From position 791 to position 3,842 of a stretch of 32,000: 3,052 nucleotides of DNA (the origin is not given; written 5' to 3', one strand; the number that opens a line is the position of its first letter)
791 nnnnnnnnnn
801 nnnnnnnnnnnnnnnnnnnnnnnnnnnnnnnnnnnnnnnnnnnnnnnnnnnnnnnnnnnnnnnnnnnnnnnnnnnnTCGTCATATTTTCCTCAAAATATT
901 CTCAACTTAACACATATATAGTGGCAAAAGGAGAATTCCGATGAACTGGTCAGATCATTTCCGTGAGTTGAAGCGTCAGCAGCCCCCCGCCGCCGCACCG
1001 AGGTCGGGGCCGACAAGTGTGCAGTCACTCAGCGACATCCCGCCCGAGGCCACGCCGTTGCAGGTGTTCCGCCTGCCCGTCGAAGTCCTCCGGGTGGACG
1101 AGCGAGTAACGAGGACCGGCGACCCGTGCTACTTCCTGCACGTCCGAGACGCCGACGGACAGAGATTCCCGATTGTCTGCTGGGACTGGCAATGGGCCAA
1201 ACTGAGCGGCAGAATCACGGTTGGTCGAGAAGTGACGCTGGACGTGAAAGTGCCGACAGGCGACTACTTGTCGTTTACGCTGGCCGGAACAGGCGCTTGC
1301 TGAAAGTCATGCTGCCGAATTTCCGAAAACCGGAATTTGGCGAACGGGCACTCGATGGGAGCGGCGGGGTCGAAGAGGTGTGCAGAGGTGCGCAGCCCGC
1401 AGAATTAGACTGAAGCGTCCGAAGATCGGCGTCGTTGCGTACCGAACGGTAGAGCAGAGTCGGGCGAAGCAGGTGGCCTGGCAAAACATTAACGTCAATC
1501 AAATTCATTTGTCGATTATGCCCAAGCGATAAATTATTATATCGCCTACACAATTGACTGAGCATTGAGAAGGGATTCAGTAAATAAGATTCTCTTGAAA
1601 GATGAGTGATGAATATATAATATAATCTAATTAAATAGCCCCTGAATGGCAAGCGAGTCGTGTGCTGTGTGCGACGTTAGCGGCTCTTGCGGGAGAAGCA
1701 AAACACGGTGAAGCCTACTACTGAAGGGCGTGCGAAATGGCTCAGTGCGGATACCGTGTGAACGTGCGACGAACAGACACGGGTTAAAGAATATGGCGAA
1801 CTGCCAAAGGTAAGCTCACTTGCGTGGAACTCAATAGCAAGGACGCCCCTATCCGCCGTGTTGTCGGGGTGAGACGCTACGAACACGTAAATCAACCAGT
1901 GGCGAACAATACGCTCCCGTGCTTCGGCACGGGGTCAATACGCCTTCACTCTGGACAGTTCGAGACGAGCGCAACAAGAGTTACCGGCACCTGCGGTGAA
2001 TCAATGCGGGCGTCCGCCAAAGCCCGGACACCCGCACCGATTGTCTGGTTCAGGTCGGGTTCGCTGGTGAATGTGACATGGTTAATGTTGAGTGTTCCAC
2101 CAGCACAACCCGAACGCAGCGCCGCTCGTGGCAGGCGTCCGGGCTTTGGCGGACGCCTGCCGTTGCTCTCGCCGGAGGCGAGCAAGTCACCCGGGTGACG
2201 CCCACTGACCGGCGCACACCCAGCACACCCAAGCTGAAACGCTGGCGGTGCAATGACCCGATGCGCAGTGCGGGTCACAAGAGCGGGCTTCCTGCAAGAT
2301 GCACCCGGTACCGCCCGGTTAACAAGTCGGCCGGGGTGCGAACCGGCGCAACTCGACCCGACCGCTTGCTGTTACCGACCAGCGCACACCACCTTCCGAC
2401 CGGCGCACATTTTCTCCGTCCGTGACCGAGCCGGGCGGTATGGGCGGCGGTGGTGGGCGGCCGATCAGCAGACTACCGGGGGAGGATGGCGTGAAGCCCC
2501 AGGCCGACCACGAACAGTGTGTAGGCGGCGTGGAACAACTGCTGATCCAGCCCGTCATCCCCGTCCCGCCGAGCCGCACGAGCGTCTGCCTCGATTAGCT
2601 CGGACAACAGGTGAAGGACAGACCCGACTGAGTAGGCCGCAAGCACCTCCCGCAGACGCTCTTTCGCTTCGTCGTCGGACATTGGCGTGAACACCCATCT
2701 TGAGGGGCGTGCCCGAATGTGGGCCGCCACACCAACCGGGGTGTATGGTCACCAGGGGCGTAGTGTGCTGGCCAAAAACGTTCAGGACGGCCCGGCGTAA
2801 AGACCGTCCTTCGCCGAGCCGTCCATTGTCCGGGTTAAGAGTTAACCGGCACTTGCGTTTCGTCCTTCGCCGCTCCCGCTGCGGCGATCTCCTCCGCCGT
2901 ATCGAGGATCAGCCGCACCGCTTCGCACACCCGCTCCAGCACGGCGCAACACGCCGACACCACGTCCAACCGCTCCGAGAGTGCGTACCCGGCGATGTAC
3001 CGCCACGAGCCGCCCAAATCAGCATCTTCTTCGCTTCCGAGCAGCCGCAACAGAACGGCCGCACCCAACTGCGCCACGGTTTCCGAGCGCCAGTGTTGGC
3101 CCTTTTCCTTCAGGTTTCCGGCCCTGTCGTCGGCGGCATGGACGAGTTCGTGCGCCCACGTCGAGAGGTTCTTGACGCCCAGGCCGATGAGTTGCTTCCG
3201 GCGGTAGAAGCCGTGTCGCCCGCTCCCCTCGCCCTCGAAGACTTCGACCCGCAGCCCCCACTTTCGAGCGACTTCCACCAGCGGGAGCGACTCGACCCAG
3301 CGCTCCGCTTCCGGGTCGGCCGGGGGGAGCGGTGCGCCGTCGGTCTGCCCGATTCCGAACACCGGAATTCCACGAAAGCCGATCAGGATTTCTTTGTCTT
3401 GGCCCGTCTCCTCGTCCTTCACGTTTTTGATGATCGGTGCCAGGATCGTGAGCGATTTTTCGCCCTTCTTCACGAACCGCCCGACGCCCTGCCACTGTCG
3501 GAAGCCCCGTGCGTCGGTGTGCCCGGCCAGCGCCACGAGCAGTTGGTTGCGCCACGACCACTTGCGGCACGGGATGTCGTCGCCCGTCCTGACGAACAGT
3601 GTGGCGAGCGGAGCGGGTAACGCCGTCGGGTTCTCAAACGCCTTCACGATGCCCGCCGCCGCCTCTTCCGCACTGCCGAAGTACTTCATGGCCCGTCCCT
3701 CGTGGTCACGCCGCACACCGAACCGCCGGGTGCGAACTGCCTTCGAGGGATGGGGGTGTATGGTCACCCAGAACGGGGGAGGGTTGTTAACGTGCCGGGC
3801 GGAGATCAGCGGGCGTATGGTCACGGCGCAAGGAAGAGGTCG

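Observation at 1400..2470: About 1 kb ORF-free, hairpin-dense region behind an AT-rich promoter island - possible large structured RNA or ssDNA-active element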

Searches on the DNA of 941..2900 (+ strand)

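Call 7: search_rna_families(source=window, start=1200, end=2900, threshold=evalue, max_evalue=10, show_alignments=3)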
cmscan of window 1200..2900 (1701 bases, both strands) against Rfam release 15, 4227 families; matches with E-value up to 10: 4.
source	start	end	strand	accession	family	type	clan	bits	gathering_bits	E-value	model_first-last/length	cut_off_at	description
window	2005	2161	-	RF04104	MIR918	Gene; miRNA;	-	34.3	268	0.00077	1-265/265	no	MIR918 microRNA precursor family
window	1483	1559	-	RF01663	ceN93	Gene; sRNA;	-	17.4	60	6.7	1-131/131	no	Caenorhabditis sRNA ceN93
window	2130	2161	-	RF01698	Chloroflexi-1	Gene; sRNA;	-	16.8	80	3.3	20-52/84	no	Chloroflexi-1 RNA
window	2365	2472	-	RF04005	mir-4599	Gene; miRNA;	-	15.5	100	4.5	1-82/82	no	mir-4599 microRNA precursor family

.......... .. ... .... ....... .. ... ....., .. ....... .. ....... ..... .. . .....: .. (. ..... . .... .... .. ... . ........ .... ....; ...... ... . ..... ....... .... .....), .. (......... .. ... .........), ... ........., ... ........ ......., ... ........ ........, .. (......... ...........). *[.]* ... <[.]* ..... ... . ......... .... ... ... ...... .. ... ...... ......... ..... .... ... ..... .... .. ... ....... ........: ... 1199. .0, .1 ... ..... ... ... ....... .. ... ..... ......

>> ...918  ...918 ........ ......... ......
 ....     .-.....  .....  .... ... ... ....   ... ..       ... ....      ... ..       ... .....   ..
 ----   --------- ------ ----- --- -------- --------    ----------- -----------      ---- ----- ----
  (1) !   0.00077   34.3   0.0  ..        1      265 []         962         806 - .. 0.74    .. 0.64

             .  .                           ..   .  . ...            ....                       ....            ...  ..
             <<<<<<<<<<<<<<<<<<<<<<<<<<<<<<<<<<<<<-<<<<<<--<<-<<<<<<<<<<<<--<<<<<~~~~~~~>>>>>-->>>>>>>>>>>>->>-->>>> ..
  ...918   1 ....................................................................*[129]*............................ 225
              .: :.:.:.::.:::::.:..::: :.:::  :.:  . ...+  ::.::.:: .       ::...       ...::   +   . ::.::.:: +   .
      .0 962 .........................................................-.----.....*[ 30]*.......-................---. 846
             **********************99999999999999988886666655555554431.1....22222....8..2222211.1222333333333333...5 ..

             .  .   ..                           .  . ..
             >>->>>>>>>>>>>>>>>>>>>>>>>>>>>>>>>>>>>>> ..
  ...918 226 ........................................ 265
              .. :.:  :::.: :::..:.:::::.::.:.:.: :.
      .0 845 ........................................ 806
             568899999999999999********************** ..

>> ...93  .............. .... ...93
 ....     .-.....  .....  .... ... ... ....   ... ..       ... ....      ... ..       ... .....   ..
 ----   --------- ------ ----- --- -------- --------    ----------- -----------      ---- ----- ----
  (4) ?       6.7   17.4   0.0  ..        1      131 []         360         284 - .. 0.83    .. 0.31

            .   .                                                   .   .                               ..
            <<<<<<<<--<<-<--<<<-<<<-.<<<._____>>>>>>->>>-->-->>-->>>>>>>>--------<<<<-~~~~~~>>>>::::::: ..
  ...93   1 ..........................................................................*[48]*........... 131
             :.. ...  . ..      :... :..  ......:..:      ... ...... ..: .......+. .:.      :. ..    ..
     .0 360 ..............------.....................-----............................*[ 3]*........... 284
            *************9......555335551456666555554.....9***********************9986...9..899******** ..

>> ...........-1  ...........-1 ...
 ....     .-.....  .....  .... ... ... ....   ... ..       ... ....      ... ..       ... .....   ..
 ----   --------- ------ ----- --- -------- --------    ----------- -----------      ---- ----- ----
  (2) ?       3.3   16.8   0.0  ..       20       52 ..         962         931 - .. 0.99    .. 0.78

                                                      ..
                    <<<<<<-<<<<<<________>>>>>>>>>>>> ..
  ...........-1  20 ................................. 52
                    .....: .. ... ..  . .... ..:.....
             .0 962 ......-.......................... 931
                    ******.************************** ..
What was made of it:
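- On Any Rfam 15 family (including GOLLD, ROOL, HEARO, OLE, RNase P, tmRNA, riboswitches, group II intron): At E<10 only junk appears: MIR918 at 34 of 268 bits, which is simply the palindrome (call 7).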

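Call 14: search_dna_similar(query=window:1400-2470:+, collection=plasmids, mode=distant)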
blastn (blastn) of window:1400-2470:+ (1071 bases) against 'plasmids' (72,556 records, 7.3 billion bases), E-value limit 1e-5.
No match.
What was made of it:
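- On Frpo/ssi ssDNA promoter: blastn (word size 11) of 1400-2470 against 72,556 plasmids gives no match (call 14).
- No BLASTN match to any plasmid in PLSDB (call 14).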

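Call 15: search_dna_similar(query=window:1400-2470:+, collection=phages, mode=distant)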
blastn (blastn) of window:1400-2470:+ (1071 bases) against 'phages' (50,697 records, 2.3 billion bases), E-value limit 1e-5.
No match.
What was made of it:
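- Tried and rejected: DNA similarity: blastn against plasmids and phages found no match (calls 14, 15).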

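Call 54: search_rna_families(source=L052, start=600, end=1650, threshold=evalue, max_evalue=10, show_alignments=2)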
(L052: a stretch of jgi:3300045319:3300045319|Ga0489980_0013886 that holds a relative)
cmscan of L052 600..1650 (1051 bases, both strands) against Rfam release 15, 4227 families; matches with E-value up to 10: 1.
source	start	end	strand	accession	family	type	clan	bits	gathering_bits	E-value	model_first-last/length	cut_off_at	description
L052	966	1014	+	RF01111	SBWMV2_UPD-PKk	Cis-reg;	-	17.5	35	2.4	1-21/21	no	Pseudoknot of upstream pseudoknot domain (UPD) of the 3'UTR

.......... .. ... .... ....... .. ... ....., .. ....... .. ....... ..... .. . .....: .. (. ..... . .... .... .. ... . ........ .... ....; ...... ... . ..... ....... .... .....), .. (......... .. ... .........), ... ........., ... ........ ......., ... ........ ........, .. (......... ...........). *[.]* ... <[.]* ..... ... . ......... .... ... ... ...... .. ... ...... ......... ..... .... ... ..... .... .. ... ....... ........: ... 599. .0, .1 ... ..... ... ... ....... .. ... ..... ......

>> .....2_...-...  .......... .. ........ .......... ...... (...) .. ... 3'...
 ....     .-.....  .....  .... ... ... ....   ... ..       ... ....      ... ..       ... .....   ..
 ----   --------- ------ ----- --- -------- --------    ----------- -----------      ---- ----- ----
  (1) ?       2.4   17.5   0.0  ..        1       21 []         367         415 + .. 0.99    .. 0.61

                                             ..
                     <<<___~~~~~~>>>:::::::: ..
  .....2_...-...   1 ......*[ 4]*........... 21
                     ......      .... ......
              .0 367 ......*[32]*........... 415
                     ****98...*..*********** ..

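Call 68: build_rna_model(alignment_id=A4)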
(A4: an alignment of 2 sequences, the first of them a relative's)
Model R1 built from alignment A4 (2 sequences, 81 columns); structure: RNAalifold consensus.
model positions 81; base pairs 25; branch points 1; effective number of sequences 0.89; information 0.7 bits per position. Calibrated on 0.2 Mb of random sequence (short: E-values are rough).
structure used (alignment columns):
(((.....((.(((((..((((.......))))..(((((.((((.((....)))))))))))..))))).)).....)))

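Call 69: build_rna_model(alignment_id=A5)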
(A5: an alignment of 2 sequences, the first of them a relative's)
Model R2 built from alignment A5 (2 sequences, 172 columns); structure: RNAalifold consensus.
model positions 172; base pairs 54; branch points 6; effective number of sequences 0.61; information 0.592 bits per position. Calibrated on 0.2 Mb of random sequence (short: E-values are rough).
structure used (alignment columns):
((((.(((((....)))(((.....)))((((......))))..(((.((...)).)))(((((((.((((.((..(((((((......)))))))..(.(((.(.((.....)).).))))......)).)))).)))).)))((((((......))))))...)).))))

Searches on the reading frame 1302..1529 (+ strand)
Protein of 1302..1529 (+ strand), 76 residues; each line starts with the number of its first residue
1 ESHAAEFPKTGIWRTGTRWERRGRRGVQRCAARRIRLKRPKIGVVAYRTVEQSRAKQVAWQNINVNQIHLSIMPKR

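Call 49: search_protein_families(library=pfam, proteins=[window:1302-1529:+], max_evalue=1)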
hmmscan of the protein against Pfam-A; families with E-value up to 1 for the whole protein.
seq(76 aa): 1 family
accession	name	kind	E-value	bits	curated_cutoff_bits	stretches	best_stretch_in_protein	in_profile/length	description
PF07483.16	W_rich_C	-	0.1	13.1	26.2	1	48-70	44-64/105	Tryptophan-rich Synechocystis species C-terminal domain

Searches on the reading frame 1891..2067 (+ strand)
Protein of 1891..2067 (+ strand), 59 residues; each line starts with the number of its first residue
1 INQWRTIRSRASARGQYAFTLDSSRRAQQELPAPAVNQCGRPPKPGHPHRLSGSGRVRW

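Call 49: search_protein_families(library=pfam, proteins=[window:1891-2067:+], max_evalue=1)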
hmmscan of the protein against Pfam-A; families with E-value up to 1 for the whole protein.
seq(59 aa): 2 families
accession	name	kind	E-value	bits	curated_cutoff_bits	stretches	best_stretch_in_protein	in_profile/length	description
PF19534.4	DUF6059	-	0.014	16.3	27.3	1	15-52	10-40/56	Family of unknown function (DUF6059)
PF01783.29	Ribosomal_L32p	-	0.039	14.6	21.3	1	24-54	14-44/56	Ribosomal L32p protein family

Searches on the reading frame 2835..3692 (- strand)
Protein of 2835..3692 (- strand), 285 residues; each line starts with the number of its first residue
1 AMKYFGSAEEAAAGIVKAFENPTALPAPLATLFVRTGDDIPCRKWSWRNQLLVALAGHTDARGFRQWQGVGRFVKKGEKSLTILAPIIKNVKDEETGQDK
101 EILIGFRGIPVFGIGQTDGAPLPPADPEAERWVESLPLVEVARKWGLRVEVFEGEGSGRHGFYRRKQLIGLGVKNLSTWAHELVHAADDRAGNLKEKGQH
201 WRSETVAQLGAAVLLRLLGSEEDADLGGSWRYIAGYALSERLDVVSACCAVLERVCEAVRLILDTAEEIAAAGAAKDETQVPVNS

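Call 17: search_protein_families(library=pfam, proteins=[window:2835-3692:-], max_evalue=0.01)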
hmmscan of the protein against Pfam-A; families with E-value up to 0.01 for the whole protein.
window:2835-3692:- (285 aa): 1 family
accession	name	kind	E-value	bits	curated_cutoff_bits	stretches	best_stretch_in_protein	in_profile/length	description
PF08401.16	ArdcN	-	4.6e-05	24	22.6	1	46-112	45-123/123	N-terminal domain of anti-restriction factor ArdC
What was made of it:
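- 2835..3692 (-): ArdC-like antirestriction gene, with a hairpin plus T-run terminator at 2810-2784. Pfam ArdcN 4.6e-05 (call 17).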

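Call 19: find_related_loci(query=window:2835-3692:-, collection=genome_contigs, flank=10000)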
Query window:2835-3692:- (285 aa) in genome_contigs; peptide patterns used: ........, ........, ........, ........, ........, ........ (x = any residue, [..] = any of these).
140 stretches matched a pattern; 44 encode a relative of the query (tblastn E <= 1e-3); 44 distinct loci.
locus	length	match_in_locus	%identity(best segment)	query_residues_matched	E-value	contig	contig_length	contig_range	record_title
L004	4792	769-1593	77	2-276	2e-145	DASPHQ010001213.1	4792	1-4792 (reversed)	MAG TPA_asm: Urbifossiella sp. isolate SMAG_U11960 k141_4908637, whole genome shotgun sequence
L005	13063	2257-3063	54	1-265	3e-96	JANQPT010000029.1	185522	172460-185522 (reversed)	MAG: Planctomycetales bacterium isolate IP29b_bin.173 k99_3300524, whole genome shotgun sequence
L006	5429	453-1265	56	3-270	3e-96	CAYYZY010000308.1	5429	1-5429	MAG TPA_asm: uncultured Planctomycetaceae bacterium isolate binchicken_co17_8 genome assembly, contig: NODE_27762_length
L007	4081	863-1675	56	3-270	2e-96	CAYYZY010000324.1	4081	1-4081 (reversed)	MAG TPA_asm: uncultured Planctomycetaceae bacterium isolate binchicken_co17_8 genome assembly, contig: NODE_38610_length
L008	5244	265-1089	56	1-271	7e-91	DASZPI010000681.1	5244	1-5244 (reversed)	MAG TPA_asm: Pirellulales bacterium isolate SMAG_U5967 k141_458564, whole genome shotgun sequence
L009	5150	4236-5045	54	8-273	3e-88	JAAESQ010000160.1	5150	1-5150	MAG: bacterium isolate Ust_16 UstG_CONTIG428901, whole genome shotgun sequence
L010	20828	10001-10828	51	2-273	1e-86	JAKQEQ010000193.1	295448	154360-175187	MAG: Candidatus Hydrogenedentota bacterium isolate USDE_maxbin.110 k141_51651, whole genome shotgun sequence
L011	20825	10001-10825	49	2-274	2e-86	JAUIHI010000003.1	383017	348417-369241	MAG: Anaerolineae bacterium isolate Co_bin.203 NODE_212_length_383017_cov_4.461070, whole genome shotgun sequence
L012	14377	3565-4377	49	2-270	2e-86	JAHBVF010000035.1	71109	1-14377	MAG: Caldilineaceae bacterium isolate ACE_CHL8 CHL8_35, whole genome shotgun sequence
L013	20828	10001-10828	51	2-271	3e-85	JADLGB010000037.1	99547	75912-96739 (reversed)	MAG: Candidatus Hydrogenedentota bacterium isolate SJ408 c_000000197948, whole genome shotgun sequence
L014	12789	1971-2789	51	2-276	4e-85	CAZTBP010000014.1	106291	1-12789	MAG TPA_asm: uncultured Ignavibacteriales bacterium isolate binchicken_co17_316 genome assembly, contig: NODE_543_length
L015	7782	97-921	49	1-275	3e-84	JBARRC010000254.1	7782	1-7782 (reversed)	MAG: Phycisphaerae bacterium isolate MFD13433_ilm_asm_bin31 k127_111158, whole genome shotgun sequence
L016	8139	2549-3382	51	2-274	3e-84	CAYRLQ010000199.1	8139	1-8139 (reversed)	MAG TPA_asm: uncultured Nitrospiraceae bacterium isolate binchicken_co100_346 genome assembly, contig: NODE_14323_length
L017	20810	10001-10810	48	2-269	4e-81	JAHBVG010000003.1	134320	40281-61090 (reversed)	MAG: Caldilineaceae bacterium isolate ACE_CHL9 CHL9_3, whole genome shotgun sequence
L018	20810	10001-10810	50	2-265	7e-80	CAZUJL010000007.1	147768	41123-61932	MAG TPA_asm: uncultured Nitrospirales bacterium isolate binchicken_co199_149 genome assembly, contig: NODE_133_length_14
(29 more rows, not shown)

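Call 36: find_related_loci(query=window:2835-3692:-, collection=metagenome_contigs, flank=5000)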
Query window:2835-3692:- (285 aa) in metagenome_contigs; peptide patterns used: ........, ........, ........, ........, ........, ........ (x = any residue, [..] = any of these).
269 stretches matched a pattern; 129 encode a relative of the query (tblastn E <= 1e-3); the best 80 are kept; 80 distinct loci.
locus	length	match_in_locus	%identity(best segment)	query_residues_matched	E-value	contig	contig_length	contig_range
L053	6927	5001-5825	77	2-276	2e-143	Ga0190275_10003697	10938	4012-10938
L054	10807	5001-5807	75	2-270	5e-136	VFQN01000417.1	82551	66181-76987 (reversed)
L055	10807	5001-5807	74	2-270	1e-133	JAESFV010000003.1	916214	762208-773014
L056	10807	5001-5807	74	2-270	1e-133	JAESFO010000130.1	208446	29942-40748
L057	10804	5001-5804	60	2-269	1e-107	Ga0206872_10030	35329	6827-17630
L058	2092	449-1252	60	2-269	5e-113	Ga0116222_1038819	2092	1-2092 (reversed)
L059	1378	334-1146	60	2-272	3e-115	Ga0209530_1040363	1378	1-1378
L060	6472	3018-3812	65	2-266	1e-105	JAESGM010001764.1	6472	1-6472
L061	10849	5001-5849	56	2-284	6e-105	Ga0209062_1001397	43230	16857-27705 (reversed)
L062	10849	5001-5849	56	2-284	6e-105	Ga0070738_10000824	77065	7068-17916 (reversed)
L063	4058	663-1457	57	2-267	8e-100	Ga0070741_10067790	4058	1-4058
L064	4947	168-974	56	1-271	1e-98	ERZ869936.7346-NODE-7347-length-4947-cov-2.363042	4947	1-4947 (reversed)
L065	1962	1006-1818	57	2-269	4e-103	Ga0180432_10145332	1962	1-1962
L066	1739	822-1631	58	3-269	1e-101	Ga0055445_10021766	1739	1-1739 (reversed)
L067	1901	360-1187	55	3-275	8e-101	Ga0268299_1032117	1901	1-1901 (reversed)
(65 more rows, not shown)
